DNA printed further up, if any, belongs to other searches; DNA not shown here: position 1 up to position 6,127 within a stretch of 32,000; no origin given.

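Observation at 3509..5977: Four-fold ~175-aa module with an invariant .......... core, conserved at protein but not DNA level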

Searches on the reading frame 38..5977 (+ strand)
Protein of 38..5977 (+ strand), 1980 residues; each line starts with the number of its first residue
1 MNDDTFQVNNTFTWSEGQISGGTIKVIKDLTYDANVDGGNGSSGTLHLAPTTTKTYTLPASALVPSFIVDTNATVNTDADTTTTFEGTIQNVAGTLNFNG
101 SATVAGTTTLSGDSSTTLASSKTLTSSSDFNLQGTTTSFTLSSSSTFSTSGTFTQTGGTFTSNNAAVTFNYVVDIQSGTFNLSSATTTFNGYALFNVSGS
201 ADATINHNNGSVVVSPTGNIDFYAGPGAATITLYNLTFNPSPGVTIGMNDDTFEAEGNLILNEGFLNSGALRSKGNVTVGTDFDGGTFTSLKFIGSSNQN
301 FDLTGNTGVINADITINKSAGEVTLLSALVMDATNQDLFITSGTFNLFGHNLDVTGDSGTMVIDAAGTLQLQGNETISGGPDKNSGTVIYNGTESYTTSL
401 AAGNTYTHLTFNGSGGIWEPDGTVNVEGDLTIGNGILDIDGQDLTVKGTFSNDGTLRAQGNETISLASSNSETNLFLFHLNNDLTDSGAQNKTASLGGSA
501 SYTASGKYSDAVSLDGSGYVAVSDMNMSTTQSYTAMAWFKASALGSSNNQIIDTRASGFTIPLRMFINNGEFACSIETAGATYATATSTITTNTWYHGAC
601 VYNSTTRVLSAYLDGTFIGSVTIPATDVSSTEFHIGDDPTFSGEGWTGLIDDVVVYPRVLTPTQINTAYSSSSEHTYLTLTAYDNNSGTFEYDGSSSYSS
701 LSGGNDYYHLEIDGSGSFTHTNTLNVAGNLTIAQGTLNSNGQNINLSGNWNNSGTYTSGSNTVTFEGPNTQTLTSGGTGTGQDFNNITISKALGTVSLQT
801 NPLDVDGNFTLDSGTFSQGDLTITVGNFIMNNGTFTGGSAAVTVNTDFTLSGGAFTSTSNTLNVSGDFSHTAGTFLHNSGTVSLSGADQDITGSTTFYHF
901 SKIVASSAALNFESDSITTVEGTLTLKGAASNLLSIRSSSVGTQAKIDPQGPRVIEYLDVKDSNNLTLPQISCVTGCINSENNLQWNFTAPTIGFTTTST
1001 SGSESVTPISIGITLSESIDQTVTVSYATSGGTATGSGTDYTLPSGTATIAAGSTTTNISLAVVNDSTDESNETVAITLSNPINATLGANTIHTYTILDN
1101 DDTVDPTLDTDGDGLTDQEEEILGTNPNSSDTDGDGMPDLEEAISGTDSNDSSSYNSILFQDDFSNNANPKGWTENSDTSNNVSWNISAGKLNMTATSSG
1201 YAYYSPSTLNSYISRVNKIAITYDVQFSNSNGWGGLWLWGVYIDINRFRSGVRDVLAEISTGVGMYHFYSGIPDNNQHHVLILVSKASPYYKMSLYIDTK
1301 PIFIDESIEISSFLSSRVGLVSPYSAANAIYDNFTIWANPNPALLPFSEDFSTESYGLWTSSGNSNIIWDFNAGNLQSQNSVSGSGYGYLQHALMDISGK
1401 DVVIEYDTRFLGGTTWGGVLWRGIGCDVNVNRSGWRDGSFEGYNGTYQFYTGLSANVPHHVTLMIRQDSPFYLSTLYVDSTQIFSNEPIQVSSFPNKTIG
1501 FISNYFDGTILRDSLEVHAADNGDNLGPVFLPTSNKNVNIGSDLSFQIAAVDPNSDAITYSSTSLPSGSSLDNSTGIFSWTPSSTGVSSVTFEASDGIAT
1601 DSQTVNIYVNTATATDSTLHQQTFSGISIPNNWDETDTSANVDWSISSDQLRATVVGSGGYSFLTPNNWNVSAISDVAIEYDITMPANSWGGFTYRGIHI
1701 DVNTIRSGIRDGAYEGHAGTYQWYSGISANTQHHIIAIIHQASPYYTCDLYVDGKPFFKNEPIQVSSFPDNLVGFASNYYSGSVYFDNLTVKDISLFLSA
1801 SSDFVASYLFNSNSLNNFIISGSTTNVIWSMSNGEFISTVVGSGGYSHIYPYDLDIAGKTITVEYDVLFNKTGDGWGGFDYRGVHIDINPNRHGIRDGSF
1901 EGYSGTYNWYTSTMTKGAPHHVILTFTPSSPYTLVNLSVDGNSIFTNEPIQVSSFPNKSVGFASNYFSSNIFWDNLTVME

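Call 4: search_protein_families(library=pfam, proteins=[window:38-5977:+], max_evalue=1)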
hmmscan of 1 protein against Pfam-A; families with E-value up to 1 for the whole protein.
window:38-5977:+ (1980 aa): 4 families
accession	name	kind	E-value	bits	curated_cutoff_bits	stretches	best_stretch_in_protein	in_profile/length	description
PF13385.13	Laminin_G_3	-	4e-25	89.2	27.6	1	515-666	2-151/151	Concanavalin A-like lectin/glucanases superfamily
PF03160.20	Calx-beta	-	1.3e-14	54.7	27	1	990-1101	5-119/119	Calx-beta domain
PF18884.5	TSP3_bac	-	2.4e-10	40.5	25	2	1109-1129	1-21/22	Bacterial TSP3 repeat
PF24908.1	Ig_SIBA-E_2nd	-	0.087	13.4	27.8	1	1538-1597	10-75/117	Integrin beta-like protein A-E, second Ig-like domain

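Call 12: search_protein_families(library=ncbifam, proteins=[window:38-5977:+], max_evalue=1)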
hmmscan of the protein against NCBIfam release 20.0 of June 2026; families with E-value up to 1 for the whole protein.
window:38-5977:+ (1980 aa): 1 family
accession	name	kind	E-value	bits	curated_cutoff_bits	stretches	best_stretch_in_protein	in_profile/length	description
TIGR00845.1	caca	equivalog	1.9e-05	22.7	679.85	1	1009-1084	413-488/921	sodium/calcium exchanger 1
